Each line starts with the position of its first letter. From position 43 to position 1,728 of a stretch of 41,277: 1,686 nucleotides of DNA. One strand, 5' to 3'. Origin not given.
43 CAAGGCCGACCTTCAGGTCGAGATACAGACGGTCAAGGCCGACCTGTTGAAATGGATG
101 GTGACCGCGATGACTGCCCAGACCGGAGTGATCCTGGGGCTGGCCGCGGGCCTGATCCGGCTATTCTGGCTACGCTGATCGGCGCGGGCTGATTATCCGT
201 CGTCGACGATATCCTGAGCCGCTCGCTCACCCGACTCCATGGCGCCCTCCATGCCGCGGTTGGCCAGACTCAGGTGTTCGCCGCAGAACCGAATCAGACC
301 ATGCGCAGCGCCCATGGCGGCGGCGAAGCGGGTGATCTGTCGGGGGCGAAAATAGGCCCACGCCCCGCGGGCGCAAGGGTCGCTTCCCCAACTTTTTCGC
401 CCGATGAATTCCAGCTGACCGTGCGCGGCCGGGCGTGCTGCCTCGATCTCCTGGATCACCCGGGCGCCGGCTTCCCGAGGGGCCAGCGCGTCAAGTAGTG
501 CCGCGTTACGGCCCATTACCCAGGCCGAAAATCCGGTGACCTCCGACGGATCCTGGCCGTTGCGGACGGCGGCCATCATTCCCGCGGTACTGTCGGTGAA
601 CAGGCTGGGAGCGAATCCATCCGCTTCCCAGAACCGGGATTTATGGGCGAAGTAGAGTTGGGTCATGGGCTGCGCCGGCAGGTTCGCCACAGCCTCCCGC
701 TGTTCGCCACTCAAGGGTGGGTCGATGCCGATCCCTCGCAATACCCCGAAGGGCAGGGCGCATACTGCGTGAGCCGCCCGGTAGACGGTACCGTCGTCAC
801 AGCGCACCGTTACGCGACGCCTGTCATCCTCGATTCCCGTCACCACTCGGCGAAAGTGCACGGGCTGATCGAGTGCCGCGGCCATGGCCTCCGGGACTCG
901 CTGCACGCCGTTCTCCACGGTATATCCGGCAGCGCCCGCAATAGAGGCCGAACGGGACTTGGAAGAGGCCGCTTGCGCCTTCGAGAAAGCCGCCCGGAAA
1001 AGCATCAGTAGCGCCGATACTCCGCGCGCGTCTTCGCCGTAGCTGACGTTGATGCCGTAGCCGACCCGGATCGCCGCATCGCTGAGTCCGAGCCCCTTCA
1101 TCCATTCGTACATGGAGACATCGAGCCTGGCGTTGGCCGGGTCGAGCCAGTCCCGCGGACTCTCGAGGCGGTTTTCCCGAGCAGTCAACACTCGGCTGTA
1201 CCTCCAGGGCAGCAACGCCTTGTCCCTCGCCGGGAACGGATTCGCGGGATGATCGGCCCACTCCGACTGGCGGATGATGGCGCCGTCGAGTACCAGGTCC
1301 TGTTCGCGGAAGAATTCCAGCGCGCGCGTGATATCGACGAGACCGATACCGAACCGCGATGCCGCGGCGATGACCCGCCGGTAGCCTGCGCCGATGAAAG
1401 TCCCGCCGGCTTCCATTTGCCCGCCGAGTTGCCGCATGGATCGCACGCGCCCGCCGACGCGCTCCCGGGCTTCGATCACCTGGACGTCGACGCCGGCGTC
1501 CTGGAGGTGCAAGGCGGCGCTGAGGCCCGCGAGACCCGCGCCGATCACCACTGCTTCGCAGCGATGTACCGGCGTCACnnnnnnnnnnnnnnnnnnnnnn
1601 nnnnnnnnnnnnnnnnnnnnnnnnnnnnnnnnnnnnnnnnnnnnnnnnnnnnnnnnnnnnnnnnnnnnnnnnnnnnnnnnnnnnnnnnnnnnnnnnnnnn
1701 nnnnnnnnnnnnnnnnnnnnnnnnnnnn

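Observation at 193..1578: Monoamine-oxidase-like flavoprotein in the slot of the only missing heme enzyme (CgoX/HemY)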

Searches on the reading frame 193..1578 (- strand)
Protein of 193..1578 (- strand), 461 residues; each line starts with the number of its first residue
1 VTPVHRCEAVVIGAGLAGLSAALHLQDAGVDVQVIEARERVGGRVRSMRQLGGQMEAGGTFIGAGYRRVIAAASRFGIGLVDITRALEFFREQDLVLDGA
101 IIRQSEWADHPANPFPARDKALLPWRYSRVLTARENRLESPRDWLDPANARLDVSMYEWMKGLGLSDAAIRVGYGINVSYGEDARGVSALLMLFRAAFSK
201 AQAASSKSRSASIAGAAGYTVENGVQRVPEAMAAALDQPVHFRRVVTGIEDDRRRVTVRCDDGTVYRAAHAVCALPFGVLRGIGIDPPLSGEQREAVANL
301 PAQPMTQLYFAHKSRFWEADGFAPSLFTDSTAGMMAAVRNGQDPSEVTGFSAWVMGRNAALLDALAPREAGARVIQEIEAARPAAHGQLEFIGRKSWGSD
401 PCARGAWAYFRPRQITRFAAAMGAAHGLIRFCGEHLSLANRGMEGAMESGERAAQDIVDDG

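Call 5: search_protein_families(library=pfam, proteins=[window:193-1578:-], max_evalue=0.1)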
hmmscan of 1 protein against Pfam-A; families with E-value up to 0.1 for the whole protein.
window:193-1578:- (461 aa): 16 families
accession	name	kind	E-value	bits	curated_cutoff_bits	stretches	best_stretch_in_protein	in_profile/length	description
PF01593.30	Amino_oxidase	-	1.3e-59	203.1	19.8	1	16-457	1-442/443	Flavin containing amine oxidoreductase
PF13450.12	NAD_binding_8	-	1.1e-10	42.1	21.9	1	11-56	1-46/68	NAD(P)-binding Rossmann-like domain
PF01266.30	DAO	-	4.5e-08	33.5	27.9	1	9-103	2-71/353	FAD dependent oxidoreductase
PF00890.30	FAD_binding_2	-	9.6e-07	28.8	20.4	1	9-43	2-36/414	FAD binding domain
PF07992.20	Pyr_redox_2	-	3.6e-06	27.1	26.1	1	10-45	4-40/291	Pyridine nucleotide-disulphide oxidoreductase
PF01494.25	FAD_binding_3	-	5.3e-06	26.3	22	1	7-47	2-42/349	FAD binding domain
PF13738.12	Pyr_redox_3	-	0.00014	21.6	30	1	10-39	1-31/305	Pyridine nucleotide-disulphide oxidoreductase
PF03486.20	HI0933_like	-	0.00028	20.8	50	1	8-46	2-40/244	HI0933-like protein Rossmann domain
PF00070.33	Pyr_redox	-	0.0003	21.7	22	1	9-42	2-35/82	Pyridine nucleotide-disulphide oxidoreductase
PF21799.2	MurD-like_N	-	0.00092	19.9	27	1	9-42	3-36/88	Mur ligase MurD-like, N-terminal domain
PF01262.27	AlaDh_PNT_C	-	0.00098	19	23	1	4-47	26-69/214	Alanine dehydrogenase/PNT, C-terminal domain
PF01946.23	Thi4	-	0.0011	18.7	26.2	1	8-45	19-57/235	Thi4 family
PF01134.28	GIDA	-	0.0014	18.2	22.1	1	10-36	3-29/391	Glucose inhibited division protein A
PF12831.13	FAD_oxidored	-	0.0019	18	27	1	10-45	3-38/416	FAD dependent oxidoreductase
PF05834.18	Lycopene_cycl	-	0.011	15.3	23.4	1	10-41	3-36/380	Lycopene cyclase protein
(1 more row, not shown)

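Call 6: search_protein_families(library=ncbifam, proteins=[window:193-1578:-], max_evalue=0.1)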
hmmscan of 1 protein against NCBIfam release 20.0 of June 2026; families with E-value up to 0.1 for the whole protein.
window:193-1578:- (461 aa): 135 families (the best 25 are shown)
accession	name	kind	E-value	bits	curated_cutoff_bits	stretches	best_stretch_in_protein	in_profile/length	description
TIGR03467.1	HpnE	equivalog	2.1e-16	60.3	283.05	2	10-54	2-46/430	hydroxysqualene dehydroxylase HpnE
NF045637.1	carotdesatCrtDProt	equivalog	2.4e-13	49.5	580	1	10-62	2-54/485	1-hydroxycarotenoid 3,4-desaturase CrtD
TIGR02734.1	crtI_fam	subfamily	3.6e-12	45.7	238.1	1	9-62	1-54/504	phytoene desaturase family protein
NF005560.0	PRK07233.1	equivalog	7.7e-11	41.5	252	1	10-51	4-45/435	hypothetical protein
NF058655.1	CrtID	equivalog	2.3e-09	36.6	640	1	10-60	2-52/478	bifunctional phytoene desaturase/3,4-desaturase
NF008845.0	PRK11883.1-5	equivalog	2.6e-09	35.9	560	1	8-59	6-63/468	protoporphyrinogen oxidase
TIGR00562.1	proto_IX_ox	equivalog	8.7e-09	34.5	97.85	1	7-59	3-57/470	protoporphyrinogen oxidase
TIGR02732.1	zeta_caro_desat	equivalog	7.1e-08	31.8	622.15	1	10-58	3-52/474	9,9'-di-cis-zeta-carotene desaturase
NF005548.0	PRK07208.1-4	equivalog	9.9e-08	31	389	1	8-59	5-56/488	hypothetical protein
NF005566.0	PRK07236.1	subfamily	3.9e-07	29.3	333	1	5-37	5-37/386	hypothetical protein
NF005313.0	PRK06847.1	subfamily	4e-07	29.3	372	1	9-39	7-37/375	hypothetical protein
NF009410.0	PRK12771.1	subfamily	7.8e-07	28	516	1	10-46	142-178/566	NAD(P)-binding protein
NF050086.1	pipecolate_AmaA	exception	7.9e-07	28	600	1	5-43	24-62/425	L-pipecolate oxidase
NF040770.1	hetero_SS_HdrA2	exception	1e-06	27.2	1100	1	8-49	141-182/777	CoB-CoM heterodisulfide reductase HdrA2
NF042421.1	hydcarot_desat_CrtD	equivalog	1.2e-06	27.2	500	1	8-58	3-53/487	1-hydroxycarotenoid 3,4-desaturase CrtD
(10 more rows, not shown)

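Call 9: find_homologous_proteins(query=window:193-1578:-, max_evalue=1e-10)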
Query window:193-1578:- (461 aa): 2133 proteins with E <= 1e-10 among 8000 candidates; the best 120 are listed.
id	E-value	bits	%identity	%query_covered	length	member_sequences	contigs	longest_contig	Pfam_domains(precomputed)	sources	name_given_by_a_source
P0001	0.0e+0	1022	100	100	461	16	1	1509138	PF01266.31,PF01593.31,PF13450.13,PF00890.31,PF07992.21,PF01494.26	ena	-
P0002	1.5e-251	853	79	99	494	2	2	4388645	PF01266.31,PF01593.31,PF13450.13,PF00890.31,PF13738.13,PF03486.21,PF01494.26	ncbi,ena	-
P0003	9.8e-243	824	77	100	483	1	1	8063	PF01266.31,PF01593.31,PF13450.13,PF00890.31,PF07992.21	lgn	-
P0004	8.3e-228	775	74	99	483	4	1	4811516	PF01266.31,PF01593.31,PF13450.13,PF00890.31,PF07992.21,PF13738.13,PF01494.26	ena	-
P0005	4.7e-227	772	74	99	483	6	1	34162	PF01266.31,PF01593.31,PF13450.13,PF00890.31,PF07992.21,PF13738.13,PF03486.21,PF01494.26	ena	-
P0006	2.2e-226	770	73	99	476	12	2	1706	PF01266.31,PF01593.31,PF13450.13,PF00890.31,PF07992.21,PF01494.26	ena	-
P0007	2.4e-222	757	76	99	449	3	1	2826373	PF01593.31,PF13450.13,PF00890.31,PF07992.21,PF01494.26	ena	-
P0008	5.2e-220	749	66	99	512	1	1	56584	PF01593.31,PF13450.13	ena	-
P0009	9.4e-220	748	72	99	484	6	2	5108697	PF01266.31,PF01593.31,PF13450.13,PF00890.31,PF13738.13,PF01494.26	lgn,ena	-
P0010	1.6e-219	747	72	99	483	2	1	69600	PF01266.31,PF01593.31,PF13450.13,PF00890.31,PF07992.21,PF01494.26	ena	-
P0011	8.4e-218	742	68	100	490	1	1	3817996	PF01266.31,PF01593.31,PF13450.13,PF00890.31,PF01494.26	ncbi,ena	-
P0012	1.1e-217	741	71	99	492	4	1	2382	PF01266.31,PF01593.31,PF13450.13,PF00890.31,PF07992.21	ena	-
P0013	1.5e-217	741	72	98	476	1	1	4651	PF01266.31,PF01593.31,PF13450.13,PF00890.31,PF01494.26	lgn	-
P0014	2.7e-216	737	71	99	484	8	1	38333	PF01266.31,PF01593.31,PF13450.13,PF00890.31,PF07992.21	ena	-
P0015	6.4e-216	736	70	99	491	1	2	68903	PF01266.31,PF01593.31,PF13450.13,PF00890.31,PF07992.21,PF01494.26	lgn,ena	-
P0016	1.2e-215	735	71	99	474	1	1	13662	PF01593.31,PF13450.13,PF00890.31,PF07992.21,PF01494.26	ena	-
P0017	1.3e-215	735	70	99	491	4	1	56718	PF01266.31,PF01593.31,PF13450.13,PF00890.31,PF07992.21,PF01494.26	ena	-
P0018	4.9e-215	733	70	99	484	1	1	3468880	PF01593.31,PF13450.13,PF00890.31,PF07992.21,PF01494.26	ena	-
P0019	8.1e-215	732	71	99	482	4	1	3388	PF01266.31,PF01593.31,PF13450.13,PF00890.31,PF07992.21,PF01494.26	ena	-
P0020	2.0e-214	731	71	99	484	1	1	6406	PF01266.31,PF01593.31,PF13450.13,PF00890.31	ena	-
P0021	2.1e-214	731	71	99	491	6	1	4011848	PF01593.31,PF13450.13,PF00890.31,PF01494.26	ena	-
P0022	2.4e-214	730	69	99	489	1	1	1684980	PF01593.31,PF13450.13,PF00890.31,PF01494.26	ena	-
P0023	2.5e-214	730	71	99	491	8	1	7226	PF01593.31,PF13450.13,PF00890.31,PF07992.21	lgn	-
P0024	4.4e-214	730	70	99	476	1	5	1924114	PF01593.31,PF13450.13,PF00890.31,PF01494.26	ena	-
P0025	4.6e-214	729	69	99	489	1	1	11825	PF01593.31,PF13450.13,PF00890.31,PF07992.21,PF01494.26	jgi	-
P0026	1.7e-213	728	69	100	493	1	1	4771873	PF01593.31,PF13450.13,PF00890.31,PF01494.26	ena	-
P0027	1.8e-213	728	70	99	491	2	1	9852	PF01593.31,PF13450.13,PF00890.31,PF07992.21,PF01494.26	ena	-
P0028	2.5e-213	727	70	99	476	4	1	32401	PF01266.31,PF01593.31,PF13450.13,PF00890.31,PF07992.21,PF01494.26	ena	-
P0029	3.4e-213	727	71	99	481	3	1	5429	PF01593.31,PF13450.13,PF00890.31,PF07992.21,PF01494.26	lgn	-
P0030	3.7e-213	727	70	99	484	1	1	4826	PF01266.31,PF01593.31,PF13450.13,PF00890.31,PF07992.21,PF13738.13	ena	-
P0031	5.1e-213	726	69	99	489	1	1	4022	PF01266.31,PF01593.31,PF13450.13,PF00890.31,PF01494.26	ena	-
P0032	5.9e-213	726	69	100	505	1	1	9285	PF01266.31,PF01593.31,PF13450.13,PF00890.31,PF07992.21,PF01494.26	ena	-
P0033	8.7e-213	725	66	99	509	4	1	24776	PF01266.31,PF01593.31,PF13450.13,PF00890.31,PF07992.21,PF01494.26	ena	-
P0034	9.1e-213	725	69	100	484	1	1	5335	PF01266.31,PF01593.31,PF13450.13,PF00890.31,PF01494.26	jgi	-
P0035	1.9e-212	724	70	100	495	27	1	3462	PF01266.31,PF01593.31,PF13450.13,PF00890.31,PF07992.21,PF01494.26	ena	-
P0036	4.0e-212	723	69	99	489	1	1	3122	PF01266.31,PF01593.31,PF13450.13,PF00890.31,PF01494.26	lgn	-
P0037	5.1e-212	723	69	99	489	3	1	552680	PF01593.31,PF13450.13,PF00890.31,PF01494.26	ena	-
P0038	2.1e-211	721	70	97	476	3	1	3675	PF01593.31,PF13450.13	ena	-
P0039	4.1e-211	720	69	99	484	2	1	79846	PF01266.31,PF01593.31,PF13450.13,PF00890.31,PF01494.26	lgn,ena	-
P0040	5.6e-211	719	69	99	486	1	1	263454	PF01266.31,PF01593.31,PF13450.13,PF00890.31,PF07992.21,PF01494.26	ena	-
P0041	1.0e-210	718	69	99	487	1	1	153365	PF01266.31,PF01593.31,PF13450.13,PF00890.31,PF07992.21,PF13738.13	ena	-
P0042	2.6e-210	717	66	99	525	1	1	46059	PF01593.31,PF13450.13,PF00890.31,PF07992.21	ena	-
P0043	4.1e-210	716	70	97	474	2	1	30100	PF01593.31,PF13450.13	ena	-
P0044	6.5e-210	716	68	100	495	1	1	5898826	PF01593.31,PF13450.13,PF00890.31,PF07992.21,PF01494.26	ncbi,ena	-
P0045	7.8e-210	716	68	99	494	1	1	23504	PF01266.31,PF01593.31,PF13450.13,PF00890.31,PF07992.21,PF01494.26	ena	-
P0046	8.3e-210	715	68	99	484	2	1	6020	PF01593.31,PF13450.13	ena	-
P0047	6.9e-209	712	70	97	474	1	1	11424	PF01593.31,PF13450.13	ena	-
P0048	6.9e-209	712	70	97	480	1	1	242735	PF01593.31,PF13450.13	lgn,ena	-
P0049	5.4e-207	706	66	99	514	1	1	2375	PF01593.31,PF13450.13,PF00070.34,PF01494.26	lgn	-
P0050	9.5e-207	705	67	100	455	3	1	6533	PF01266.31,PF01593.31,PF13450.13,PF00890.31,PF01494.26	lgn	-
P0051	2.9e-206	704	67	100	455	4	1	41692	PF01266.31,PF01593.31,PF13450.13,PF00890.31,PF07992.21,PF01494.26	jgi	-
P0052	4.6e-206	703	68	99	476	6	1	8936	PF01266.31,PF01593.31,PF13450.13,PF00890.31,PF07992.21,PF01494.26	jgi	-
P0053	2.2e-205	701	69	97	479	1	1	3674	PF01266.31,PF01593.31,PF13450.13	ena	-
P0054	2.2e-205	701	67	99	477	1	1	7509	PF01593.31,PF13450.13,PF00890.31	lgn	-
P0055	4.5e-203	693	66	100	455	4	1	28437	PF01593.31,PF13450.13,PF00890.31,PF07992.21,PF13738.13,PF01494.26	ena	-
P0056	2.5e-202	691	69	95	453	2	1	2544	PF01266.31,PF01593.31,PF13450.13,PF00890.31,PF01494.26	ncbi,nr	ncbi:MAG: NAD(P)/FAD-dependent oxidoreductase, partial [Rhodospirillaceae bacterium]|nr:NAD(P)/FAD-d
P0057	1.2e-201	689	67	100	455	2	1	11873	PF01593.31,PF13450.13,PF00890.31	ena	-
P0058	2.1e-201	688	65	100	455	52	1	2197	PF01593.31,PF13450.13,PF00890.31,PF01494.26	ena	-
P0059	2.5e-201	688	66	100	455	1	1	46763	PF01266.31,PF01593.31,PF13450.13,PF00890.31,PF07992.21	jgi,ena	-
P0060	1.9e-199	681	67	97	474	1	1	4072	PF01266.31,PF01593.31,PF13450.13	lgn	-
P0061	1.3e-198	679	66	99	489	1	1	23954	PF01593.31,PF13450.13,PF00890.31,PF01494.26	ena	-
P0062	1.9e-191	655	63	100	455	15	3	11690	PF01266.31,PF01593.31,PF13450.13,PF00890.31,PF07992.21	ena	-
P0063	1.1e-190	652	63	99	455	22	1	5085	PF01266.31,PF01593.31,PF13450.13,PF00890.31,PF01494.26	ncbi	-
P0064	2.7e-190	651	66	95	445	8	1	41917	PF01593.31,PF13450.13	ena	-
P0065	7.1e-189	646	64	99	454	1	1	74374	PF01266.31,PF01593.31,PF13450.13,PF00890.31,PF07992.21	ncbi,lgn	-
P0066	4.3e-188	644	64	99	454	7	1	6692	PF01266.31,PF01593.31,PF13450.13,PF00890.31,PF13738.13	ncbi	-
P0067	4.7e-187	640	63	100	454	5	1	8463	PF01946.24,PF01266.31,PF01593.31,PF13450.13,PF00890.31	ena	-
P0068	9.9e-187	639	64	99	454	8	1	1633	PF01593.31,PF13450.13,PF00890.31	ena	-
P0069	2.0e-186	638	63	99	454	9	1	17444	PF01266.31,PF01593.31,PF13450.13,PF00890.31,PF07992.21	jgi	jgi:monoamine oxidase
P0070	4.6e-186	637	60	100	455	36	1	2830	PF01266.31,PF01593.31,PF13450.13,PF00890.31,PF07992.21,PF12831.14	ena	-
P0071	1.2e-185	636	63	100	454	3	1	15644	PF01593.31,PF13450.13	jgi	-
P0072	2.1e-184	632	63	100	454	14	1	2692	PF01266.31,PF01593.31,PF13450.13,PF00890.31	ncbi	-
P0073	2.5e-184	632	64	100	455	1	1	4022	PF01593.31,PF13450.13,PF00890.31,PF07992.21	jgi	-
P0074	3.5e-184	631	63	99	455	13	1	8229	PF01266.31,PF01593.31,PF13450.13,PF00890.31,PF07992.21,PF12831.14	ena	-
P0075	4.5e-184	631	64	99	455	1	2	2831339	PF01266.31,PF01593.31,PF13450.13,PF00890.31,PF07992.21,PF12831.14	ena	-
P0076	4.8e-184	631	64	93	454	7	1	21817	PF01593.31,PF13450.13,PF00890.31,PF07992.21,PF03486.21,PF12831.14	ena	-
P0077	9.2e-184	630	64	98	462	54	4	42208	PF01593.31,PF13450.13,PF00890.31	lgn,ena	-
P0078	1.2e-183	629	63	100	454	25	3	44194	PF01266.31,PF01593.31,PF13450.13,PF00890.31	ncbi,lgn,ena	-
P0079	2.4e-183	628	64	99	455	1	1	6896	PF01266.31,PF01593.31,PF13450.13,PF00890.31,PF12831.14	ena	-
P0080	6.3e-183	627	60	100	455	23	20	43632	PF01593.31,PF13450.13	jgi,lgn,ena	jgi:monoamine oxidase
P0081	1.1e-182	626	63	98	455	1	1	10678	PF01266.31,PF01593.31,PF13450.13,PF00890.31,PF07992.21,PF12831.14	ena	-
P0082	1.7e-182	625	61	99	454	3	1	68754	PF01946.24,PF01266.31,PF01593.31,PF13450.13,PF00890.31,PF07992.21,PF13738.13,PF01494.26,PF12831.14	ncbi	ncbi:MAG: flavin monoamine oxidase family protein [Candidatus Rariloculaceae bacterium]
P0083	1.9e-182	625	63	99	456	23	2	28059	PF01593.31,PF13450.13,PF00890.31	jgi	jgi:monoamine oxidase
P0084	1.0e-181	623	62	99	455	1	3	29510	PF01946.24,PF01266.31,PF01593.31,PF13450.13,PF00890.31,PF07992.21,PF03486.21,PF01494.26,PF12831.14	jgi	-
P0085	3.0e-181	621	62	99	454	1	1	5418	PF01593.31,PF13450.13,PF00890.31,PF01494.26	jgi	jgi:monoamine oxidase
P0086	3.9e-181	621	63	99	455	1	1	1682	PF01266.31,PF01593.31,PF13450.13,PF00890.31,PF07992.21,PF03486.21,PF12831.14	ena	-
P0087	1.1e-180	619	62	99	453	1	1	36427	PF01266.31,PF01593.31,PF13450.13,PF00890.31,PF07992.21,PF03486.21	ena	-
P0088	2.4e-180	618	59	100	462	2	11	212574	PF01266.31,PF01593.31,PF13450.13,PF00890.31,PF07992.21,PF03486.21,PF05834.19,PF01494.26,PF12831.14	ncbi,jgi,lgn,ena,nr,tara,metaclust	ncbi:MAG: hypothetical protein CMM56_10355 [Rhodospirillaceae bacterium]|nr:hypothetical protein [Rh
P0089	3.9e-180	618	62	99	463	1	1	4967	PF01266.31,PF01593.31,PF13450.13,PF00890.31,PF07992.21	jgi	jgi:monoamine oxidase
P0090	4.1e-180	618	62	99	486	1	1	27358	PF01266.31,PF01593.31,PF13450.13,PF00890.31,PF07992.21,PF12831.14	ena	-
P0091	5.5e-180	617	62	99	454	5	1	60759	PF01946.24,PF01266.31,PF01593.31,PF13450.13,PF00890.31,PF07992.21,PF03486.21,PF05834.19,PF01494.26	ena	-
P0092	1.2e-179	616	63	99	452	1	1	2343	PF01266.31,PF01593.31,PF13450.13,PF00890.31,PF07992.21,PF05834.19,PF01494.26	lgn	-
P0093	1.3e-179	616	61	99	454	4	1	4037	PF01593.31,PF13450.13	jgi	-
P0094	1.8e-179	615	63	99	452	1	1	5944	PF01266.31,PF01593.31,PF13450.13,PF00890.31,PF07992.21,PF05834.19,PF01494.26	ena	-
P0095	2.0e-179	615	62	98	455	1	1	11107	PF01946.24,PF01266.31,PF01593.31,PF13450.13,PF00890.31,PF07992.21,PF03486.21,PF01494.26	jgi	jgi:monoamine oxidase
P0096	3.0e-179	615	61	100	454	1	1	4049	PF01946.24,PF01266.31,PF01593.31,PF13450.13,PF00890.31,PF07992.21,PF01494.26,PF12831.14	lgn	-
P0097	4.1e-179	614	62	99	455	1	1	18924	PF01266.31,PF01593.31,PF13450.13,PF00890.31,PF13738.13,PF12831.14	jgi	-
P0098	4.9e-179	614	63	99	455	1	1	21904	PF01266.31,PF01593.31,PF13450.13,PF00890.31,PF12831.14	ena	-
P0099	4.9e-179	614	63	94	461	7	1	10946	PF01266.31,PF01593.31,PF13450.13,PF00890.31,PF07992.21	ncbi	-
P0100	5.0e-179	614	61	98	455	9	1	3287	PF01266.31,PF01593.31,PF13450.13,PF00890.31,PF07992.21,PF12831.14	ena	-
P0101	5.1e-179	614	63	99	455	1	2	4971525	PF01266.31,PF01593.31,PF13450.13,PF00890.31,PF07992.21,PF03486.21,PF12831.14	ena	-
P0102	8.1e-179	613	62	96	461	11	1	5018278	PF01266.31,PF01593.31,PF13450.13,PF00890.31,PF12831.14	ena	-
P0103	1.6e-178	612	62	98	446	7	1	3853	PF01266.31,PF01593.31,PF13450.13,PF00890.31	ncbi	-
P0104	1.6e-178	612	61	100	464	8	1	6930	PF01266.31,PF01593.31,PF13450.13,PF00890.31,PF07992.21,PF03486.21,PF01494.26,PF12831.14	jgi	jgi:monoamine oxidase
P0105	2.0e-178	612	63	99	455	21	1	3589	PF01266.31,PF01593.31,PF13450.13,PF00890.31,PF07992.21,PF03486.21,PF12831.14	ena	-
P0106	2.6e-178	612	62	99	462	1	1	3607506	PF01266.31,PF01593.31,PF13450.13,PF00890.31,PF07992.21,PF03486.21,PF12831.14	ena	-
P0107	3.9e-178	611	63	93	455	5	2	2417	PF01266.31,PF01593.31,PF13450.13,PF00890.31,PF03486.21,PF01494.26,PF12831.14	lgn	-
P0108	4.2e-178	611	61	100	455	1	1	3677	PF01266.31,PF01593.31,PF13450.13,PF00890.31,PF07992.21,PF03486.21,PF01494.26,PF12831.14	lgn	-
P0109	5.3e-178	611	59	99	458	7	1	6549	PF01266.31,PF01593.31,PF13450.13,PF00890.31,PF07992.21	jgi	-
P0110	5.8e-178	611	59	100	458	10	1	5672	PF01266.31,PF01593.31,PF13450.13,PF00890.31,PF07992.21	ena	-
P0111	9.3e-178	610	62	94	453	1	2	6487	PF01266.31,PF01593.31,PF13450.13,PF00890.31,PF07992.21,PF03486.21,PF12831.14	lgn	-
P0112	9.3e-178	610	61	98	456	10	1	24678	PF01266.31,PF01593.31,PF13450.13,PF00890.31,PF07992.21,PF03486.21,PF01494.26,PF12831.14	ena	-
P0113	9.9e-178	610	62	94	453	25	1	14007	PF01266.31,PF01593.31,PF13450.13,PF00890.31,PF07992.21,PF03486.21,PF05834.19,PF12831.14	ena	-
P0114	1.4e-177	609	62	99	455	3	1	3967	PF01266.31,PF01593.31,PF13450.13,PF00890.31,PF07992.21,PF03486.21,PF12831.14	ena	-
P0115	2.0e-177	609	62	94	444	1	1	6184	PF01593.31,PF13450.13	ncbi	-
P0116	2.0e-177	609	61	99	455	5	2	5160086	PF01266.31,PF01593.31,PF13450.13,PF00890.31,PF12831.14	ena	-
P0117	2.1e-177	609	62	100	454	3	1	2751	PF01946.24,PF01266.31,PF01593.31,PF13450.13,PF00890.31,PF07992.21,PF00070.34,PF01494.26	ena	-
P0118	2.2e-177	609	60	100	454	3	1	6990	PF01593.31,PF13450.13,PF00890.31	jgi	-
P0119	2.9e-177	608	61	94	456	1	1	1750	PF01266.31,PF01593.31,PF13450.13,PF00890.31,PF07992.21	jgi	jgi:monoamine oxidase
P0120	3.0e-177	608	62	99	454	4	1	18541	PF01266.31,PF01593.31,PF13450.13,PF00890.31,PF07992.21,PF03486.21,PF01134.29,PF01494.26,PF12831.14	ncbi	-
